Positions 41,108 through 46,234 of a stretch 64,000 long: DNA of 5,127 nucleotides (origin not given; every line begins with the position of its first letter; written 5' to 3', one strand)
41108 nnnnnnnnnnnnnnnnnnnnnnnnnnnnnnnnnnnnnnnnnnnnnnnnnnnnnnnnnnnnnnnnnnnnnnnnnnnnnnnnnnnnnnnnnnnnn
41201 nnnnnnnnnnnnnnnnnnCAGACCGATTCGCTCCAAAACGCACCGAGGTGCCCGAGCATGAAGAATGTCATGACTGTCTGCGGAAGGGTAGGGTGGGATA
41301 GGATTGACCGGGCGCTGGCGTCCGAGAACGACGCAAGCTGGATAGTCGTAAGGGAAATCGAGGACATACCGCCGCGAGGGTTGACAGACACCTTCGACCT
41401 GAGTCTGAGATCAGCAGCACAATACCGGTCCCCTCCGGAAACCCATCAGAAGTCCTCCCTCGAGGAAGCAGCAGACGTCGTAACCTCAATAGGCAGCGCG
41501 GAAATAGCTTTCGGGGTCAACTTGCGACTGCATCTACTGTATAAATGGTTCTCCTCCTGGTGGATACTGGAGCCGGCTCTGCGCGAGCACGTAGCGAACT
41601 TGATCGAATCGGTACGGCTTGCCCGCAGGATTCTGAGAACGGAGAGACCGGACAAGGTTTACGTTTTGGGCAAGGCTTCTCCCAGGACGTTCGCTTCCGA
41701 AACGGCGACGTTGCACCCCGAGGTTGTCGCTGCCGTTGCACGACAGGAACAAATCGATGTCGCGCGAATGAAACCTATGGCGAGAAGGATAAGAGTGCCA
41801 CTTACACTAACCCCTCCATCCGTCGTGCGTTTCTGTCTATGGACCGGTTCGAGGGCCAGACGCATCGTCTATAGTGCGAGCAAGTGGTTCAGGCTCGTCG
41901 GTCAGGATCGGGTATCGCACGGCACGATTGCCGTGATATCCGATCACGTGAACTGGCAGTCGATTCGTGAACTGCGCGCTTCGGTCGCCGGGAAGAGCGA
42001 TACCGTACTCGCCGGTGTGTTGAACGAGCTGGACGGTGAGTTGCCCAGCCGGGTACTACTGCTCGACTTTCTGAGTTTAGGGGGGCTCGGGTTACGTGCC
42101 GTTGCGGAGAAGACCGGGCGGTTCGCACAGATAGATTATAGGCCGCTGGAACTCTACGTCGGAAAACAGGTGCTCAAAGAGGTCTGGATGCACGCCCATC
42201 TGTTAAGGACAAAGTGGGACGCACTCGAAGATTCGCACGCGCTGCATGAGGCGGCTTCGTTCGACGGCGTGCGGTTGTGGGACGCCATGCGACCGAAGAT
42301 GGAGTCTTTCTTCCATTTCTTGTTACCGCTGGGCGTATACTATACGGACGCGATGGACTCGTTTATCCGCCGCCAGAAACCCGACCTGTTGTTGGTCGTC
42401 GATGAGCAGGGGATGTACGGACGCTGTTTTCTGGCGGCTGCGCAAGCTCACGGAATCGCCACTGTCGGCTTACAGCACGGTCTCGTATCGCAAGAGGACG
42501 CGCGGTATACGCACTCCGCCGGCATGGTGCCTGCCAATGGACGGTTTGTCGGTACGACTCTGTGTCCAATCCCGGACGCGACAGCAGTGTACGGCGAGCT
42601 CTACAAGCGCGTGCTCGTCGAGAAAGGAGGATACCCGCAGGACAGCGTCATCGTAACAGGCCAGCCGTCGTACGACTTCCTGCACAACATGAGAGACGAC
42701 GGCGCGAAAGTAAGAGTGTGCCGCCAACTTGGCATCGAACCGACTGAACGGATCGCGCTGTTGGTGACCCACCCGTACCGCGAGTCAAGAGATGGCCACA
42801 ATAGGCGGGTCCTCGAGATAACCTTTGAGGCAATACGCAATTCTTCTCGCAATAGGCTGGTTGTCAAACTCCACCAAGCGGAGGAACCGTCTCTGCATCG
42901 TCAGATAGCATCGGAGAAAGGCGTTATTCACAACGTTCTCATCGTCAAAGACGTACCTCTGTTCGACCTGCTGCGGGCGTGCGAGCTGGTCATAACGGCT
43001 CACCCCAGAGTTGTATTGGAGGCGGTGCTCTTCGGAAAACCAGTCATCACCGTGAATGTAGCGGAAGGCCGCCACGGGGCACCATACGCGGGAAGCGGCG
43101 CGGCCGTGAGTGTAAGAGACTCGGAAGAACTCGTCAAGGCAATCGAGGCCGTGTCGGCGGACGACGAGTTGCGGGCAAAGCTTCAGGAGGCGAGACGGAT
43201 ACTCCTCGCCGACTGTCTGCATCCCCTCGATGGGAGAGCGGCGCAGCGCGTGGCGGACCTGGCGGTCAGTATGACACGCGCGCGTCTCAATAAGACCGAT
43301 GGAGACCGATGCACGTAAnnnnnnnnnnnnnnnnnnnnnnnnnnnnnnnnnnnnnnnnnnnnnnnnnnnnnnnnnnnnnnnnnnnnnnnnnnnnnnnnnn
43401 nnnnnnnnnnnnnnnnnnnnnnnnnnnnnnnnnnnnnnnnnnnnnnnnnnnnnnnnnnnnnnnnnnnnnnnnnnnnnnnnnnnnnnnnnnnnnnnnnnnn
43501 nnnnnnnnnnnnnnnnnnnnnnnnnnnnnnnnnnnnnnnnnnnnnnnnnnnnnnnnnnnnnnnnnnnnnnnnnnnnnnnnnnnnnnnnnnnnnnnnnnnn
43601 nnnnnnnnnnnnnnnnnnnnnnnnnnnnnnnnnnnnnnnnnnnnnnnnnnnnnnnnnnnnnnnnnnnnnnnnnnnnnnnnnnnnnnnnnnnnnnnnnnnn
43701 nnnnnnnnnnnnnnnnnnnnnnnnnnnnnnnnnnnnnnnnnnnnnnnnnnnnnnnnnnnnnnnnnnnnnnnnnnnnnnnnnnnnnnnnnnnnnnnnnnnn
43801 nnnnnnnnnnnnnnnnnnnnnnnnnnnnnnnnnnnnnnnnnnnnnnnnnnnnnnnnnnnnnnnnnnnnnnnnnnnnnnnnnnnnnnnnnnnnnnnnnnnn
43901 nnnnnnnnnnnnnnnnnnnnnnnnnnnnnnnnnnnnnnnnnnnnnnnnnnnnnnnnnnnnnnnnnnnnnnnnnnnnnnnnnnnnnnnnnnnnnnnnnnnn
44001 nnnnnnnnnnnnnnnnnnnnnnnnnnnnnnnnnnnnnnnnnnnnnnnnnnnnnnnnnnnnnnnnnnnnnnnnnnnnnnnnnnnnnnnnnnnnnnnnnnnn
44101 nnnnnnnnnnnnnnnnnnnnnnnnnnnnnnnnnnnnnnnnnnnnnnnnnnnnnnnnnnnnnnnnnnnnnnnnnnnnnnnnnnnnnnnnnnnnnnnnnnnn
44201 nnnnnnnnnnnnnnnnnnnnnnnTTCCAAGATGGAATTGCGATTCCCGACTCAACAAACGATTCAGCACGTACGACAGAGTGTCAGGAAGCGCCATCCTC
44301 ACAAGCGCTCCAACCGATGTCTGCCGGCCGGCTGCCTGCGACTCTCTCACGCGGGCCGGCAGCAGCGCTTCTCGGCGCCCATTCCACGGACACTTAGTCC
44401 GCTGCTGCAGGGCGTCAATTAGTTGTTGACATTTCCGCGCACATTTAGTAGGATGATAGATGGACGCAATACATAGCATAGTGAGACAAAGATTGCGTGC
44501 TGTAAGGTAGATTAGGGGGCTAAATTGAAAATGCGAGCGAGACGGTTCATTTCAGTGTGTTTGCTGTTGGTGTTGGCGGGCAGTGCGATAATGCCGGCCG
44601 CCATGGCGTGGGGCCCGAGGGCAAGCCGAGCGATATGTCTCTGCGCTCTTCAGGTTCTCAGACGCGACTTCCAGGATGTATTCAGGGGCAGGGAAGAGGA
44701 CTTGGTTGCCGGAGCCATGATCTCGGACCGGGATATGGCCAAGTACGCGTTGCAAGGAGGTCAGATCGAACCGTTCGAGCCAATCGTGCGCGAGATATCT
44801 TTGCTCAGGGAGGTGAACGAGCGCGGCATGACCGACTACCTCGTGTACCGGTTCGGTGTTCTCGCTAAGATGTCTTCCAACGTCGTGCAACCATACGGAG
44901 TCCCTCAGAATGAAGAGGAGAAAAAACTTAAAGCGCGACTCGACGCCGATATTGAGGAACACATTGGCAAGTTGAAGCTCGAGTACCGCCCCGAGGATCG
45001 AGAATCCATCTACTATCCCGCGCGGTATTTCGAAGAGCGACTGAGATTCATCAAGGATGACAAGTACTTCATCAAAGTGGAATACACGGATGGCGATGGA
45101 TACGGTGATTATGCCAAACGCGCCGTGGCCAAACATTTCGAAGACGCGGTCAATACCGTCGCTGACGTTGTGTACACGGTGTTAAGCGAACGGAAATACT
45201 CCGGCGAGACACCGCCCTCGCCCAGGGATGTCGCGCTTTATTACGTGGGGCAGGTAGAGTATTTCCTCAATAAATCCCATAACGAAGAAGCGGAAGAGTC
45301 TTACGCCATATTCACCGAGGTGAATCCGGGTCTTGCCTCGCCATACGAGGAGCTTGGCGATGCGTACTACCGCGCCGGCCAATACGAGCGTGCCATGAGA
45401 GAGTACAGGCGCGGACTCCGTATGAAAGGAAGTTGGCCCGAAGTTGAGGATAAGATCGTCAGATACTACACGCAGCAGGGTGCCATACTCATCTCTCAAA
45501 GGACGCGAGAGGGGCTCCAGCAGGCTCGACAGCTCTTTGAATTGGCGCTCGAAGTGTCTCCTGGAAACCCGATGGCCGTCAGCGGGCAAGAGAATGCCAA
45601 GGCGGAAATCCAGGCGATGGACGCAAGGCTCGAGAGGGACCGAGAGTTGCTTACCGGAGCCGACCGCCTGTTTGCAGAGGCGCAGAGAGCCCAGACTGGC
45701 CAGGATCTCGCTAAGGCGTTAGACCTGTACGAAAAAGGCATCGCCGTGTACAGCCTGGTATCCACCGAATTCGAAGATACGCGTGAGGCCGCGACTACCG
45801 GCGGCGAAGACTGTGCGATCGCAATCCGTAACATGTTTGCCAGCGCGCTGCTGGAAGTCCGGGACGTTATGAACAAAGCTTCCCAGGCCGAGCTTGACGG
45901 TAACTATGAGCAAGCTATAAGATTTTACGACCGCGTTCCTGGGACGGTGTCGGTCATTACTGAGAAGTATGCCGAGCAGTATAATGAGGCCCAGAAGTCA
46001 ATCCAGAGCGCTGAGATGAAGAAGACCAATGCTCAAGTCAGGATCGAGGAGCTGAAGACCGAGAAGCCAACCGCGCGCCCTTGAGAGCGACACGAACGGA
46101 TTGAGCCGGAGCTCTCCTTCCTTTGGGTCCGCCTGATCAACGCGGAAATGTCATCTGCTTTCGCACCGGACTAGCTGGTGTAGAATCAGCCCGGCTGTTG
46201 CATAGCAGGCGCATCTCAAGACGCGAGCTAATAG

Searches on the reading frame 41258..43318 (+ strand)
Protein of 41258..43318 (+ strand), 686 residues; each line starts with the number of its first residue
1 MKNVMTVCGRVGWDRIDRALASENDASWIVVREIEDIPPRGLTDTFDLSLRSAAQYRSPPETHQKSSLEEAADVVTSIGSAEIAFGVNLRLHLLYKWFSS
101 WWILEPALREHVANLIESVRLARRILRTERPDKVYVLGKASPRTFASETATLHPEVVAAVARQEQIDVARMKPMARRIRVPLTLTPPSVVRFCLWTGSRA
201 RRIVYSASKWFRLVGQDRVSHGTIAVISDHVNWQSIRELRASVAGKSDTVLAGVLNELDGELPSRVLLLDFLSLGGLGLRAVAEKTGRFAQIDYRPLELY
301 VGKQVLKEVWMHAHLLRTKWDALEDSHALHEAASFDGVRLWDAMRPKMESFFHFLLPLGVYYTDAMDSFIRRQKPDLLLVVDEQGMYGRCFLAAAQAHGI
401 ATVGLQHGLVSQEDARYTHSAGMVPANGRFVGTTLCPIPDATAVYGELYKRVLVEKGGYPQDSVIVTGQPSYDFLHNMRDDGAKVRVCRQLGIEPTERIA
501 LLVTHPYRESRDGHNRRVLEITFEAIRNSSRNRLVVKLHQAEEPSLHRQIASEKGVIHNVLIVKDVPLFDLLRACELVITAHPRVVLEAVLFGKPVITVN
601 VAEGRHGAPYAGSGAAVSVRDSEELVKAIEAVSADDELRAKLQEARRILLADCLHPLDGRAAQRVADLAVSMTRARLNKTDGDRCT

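Call 35: search_protein_families(library=pfam, proteins=[window:41258-43318:+], max_evalue=0.00001)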
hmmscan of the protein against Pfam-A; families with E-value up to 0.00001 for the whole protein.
window:41258-43318:+ (686 aa): 4 families
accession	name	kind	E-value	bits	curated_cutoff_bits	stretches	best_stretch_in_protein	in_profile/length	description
PF02350.25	Epimerase_2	-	3.1e-13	49.8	30.6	1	446-647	130-331/347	UDP-N-acetylglucosamine 2-epimerase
PF04464.20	Glyphos_transf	-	3.6e-09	36.5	22.1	1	460-668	156-364/367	CDP-Glycerol:Poly(glycerophosphate) glycerophosphotransferase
PF00534.26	Glycos_transf_1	-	2.8e-07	30.6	26.4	1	548-646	63-169/172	Glycosyl transferases group 1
PF13692.12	Glyco_trans_1_4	-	5.3e-06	27.2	27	0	541-634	43-141/142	Glycosyl transferases group 1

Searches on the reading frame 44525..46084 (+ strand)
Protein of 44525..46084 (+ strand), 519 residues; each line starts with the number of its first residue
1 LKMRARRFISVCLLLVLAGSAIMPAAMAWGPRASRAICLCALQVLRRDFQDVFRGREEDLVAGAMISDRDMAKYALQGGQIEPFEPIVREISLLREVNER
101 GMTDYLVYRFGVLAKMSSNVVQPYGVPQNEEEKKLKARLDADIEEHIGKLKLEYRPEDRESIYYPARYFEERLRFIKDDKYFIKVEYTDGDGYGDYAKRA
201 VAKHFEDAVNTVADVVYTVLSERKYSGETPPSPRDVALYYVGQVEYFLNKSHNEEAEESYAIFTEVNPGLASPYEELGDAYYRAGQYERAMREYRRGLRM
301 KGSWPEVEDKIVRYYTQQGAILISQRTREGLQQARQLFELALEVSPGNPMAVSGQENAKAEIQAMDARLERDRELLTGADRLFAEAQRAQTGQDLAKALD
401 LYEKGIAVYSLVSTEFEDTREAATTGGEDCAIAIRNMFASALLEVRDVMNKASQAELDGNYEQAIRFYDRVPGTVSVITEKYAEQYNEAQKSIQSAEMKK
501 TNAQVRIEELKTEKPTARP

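Call 35: search_protein_families(library=pfam, proteins=[window:44525-46084:+], max_evalue=0.00001)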
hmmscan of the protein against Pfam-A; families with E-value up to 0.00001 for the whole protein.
window:44525-46084:+ (519 aa): 4 families
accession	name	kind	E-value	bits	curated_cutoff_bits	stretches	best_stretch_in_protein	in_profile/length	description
PF13428.12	TPR_14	-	3.2e-07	30.8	23.5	0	275-306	5-36/44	Tetratricopeptide repeat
PF13424.12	TPR_12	-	4.8e-07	30.3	30.1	0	257-300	27-74/77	Tetratricopeptide repeat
PF07719.23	TPR_2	-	2.1e-06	27.9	27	0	274-299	4-29/34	Tetratricopeptide repeat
PF13432.12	TPR_16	-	8.7e-06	26.5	32.7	0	244-299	4-59/65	Tetratricopeptide repeat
